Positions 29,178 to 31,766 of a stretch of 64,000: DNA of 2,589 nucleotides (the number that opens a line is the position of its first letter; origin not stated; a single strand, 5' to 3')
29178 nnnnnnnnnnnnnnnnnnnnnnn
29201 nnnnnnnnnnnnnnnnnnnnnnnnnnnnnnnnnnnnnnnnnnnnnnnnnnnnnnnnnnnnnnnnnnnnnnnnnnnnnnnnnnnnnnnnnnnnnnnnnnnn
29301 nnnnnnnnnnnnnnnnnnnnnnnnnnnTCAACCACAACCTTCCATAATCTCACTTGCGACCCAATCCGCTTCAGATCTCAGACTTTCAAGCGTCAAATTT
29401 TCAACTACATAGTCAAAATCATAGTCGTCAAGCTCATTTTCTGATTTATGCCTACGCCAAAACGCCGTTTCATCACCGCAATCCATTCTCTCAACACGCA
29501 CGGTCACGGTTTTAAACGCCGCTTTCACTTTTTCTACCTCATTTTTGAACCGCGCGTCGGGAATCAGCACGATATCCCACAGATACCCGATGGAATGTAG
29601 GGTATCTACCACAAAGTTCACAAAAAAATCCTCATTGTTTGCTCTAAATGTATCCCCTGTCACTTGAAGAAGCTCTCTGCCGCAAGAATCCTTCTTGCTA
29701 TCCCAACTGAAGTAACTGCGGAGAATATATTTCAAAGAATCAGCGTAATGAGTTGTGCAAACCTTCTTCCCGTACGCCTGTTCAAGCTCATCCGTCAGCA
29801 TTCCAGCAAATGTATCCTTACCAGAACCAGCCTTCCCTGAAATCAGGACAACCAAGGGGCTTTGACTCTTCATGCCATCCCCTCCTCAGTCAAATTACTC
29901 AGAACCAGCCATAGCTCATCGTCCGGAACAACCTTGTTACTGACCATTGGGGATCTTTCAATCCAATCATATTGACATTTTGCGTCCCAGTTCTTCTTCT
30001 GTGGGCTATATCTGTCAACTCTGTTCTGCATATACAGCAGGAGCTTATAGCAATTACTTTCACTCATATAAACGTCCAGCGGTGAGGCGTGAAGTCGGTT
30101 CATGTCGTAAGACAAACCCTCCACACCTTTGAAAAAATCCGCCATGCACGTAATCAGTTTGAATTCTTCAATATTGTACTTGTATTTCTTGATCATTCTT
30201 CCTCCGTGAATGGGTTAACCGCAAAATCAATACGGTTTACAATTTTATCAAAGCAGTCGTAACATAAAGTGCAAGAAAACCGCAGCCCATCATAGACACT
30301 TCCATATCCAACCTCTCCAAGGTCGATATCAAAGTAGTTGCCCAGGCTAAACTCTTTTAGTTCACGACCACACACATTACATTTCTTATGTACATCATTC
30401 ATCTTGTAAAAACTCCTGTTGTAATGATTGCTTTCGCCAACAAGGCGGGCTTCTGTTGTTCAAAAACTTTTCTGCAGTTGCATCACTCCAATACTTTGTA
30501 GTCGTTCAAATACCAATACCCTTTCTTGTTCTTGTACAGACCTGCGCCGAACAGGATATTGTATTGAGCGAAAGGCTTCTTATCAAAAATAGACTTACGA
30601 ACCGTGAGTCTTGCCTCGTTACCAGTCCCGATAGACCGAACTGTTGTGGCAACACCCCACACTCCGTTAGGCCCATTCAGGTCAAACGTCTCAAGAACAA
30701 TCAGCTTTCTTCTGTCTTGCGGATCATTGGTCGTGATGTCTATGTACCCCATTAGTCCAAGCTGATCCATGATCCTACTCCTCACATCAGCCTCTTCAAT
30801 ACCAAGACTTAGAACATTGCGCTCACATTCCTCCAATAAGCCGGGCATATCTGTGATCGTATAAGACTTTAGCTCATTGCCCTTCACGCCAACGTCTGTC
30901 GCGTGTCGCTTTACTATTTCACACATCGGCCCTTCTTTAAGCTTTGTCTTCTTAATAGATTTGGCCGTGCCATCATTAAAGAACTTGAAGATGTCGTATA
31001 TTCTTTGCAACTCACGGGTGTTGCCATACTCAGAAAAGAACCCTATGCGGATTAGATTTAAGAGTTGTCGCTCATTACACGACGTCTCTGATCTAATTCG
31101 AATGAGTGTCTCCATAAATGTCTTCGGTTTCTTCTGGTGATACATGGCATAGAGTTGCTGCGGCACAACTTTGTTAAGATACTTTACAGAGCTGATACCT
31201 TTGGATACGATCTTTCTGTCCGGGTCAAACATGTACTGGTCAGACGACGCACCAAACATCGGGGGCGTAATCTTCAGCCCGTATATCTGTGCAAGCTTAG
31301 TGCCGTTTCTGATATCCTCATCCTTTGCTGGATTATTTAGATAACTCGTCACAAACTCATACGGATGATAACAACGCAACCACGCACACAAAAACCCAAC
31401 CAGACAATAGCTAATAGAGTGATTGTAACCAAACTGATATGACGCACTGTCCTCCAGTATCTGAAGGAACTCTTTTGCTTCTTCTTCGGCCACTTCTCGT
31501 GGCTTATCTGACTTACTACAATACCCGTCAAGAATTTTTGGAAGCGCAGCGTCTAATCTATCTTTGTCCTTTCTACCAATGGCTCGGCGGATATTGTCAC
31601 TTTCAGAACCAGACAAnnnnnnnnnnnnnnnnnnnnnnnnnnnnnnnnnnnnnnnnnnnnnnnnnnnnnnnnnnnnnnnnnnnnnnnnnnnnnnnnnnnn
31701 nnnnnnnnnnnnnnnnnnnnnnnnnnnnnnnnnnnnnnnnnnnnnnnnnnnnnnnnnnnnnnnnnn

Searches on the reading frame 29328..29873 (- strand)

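Call 84: search_protein_families(library=pfam, proteins=[window:29328-29873:-], max_evalue=0.01)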
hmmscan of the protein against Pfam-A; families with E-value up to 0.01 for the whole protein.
window:29328-29873:- (181 aa): 5 families
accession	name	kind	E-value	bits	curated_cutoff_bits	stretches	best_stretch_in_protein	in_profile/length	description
PF04275.20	P-mevalo_kinase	-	2e-05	24.9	33.8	1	11-121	1-113/114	Phosphomevalonate kinase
PF21448.3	DNMK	-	7.3e-05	22.9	27.1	0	56-166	121-230/232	Deoxynucleotide monophosphate kinase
PF06414.18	Zeta_toxin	-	0.00016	21.6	22.3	1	3-57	13-64/199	Zeta toxin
PF20720.3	nSTAND3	-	0.0033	17.6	27.2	1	8-48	19-58/155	Novel STAND NTPase 3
PF13238.12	AAA_18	-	0.0091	16.9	29.4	0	9-94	1-82/128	AAA domain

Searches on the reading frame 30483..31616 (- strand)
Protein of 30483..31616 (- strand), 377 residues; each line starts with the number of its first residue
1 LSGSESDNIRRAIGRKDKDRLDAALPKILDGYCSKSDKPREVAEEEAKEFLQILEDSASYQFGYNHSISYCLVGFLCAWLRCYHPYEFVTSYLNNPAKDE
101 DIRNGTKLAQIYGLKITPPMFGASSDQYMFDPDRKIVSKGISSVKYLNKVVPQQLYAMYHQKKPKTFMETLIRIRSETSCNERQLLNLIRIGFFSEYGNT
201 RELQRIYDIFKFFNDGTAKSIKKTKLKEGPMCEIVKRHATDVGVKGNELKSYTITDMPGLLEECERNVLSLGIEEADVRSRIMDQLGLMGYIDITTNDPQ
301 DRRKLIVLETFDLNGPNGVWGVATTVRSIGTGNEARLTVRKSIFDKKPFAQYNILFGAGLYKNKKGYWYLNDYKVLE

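Call 78: search_protein_families(library=pfam, proteins=[window:30483-31616:-], max_evalue=0.001)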
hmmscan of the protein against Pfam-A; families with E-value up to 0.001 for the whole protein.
window:30483-31616:- (377 aa): 1 family
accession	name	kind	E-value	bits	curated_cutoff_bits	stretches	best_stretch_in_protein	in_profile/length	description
PF14579.12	HHH_6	-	0.00023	21.7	25.6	1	113-202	1-88/90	Helix-hairpin-helix motif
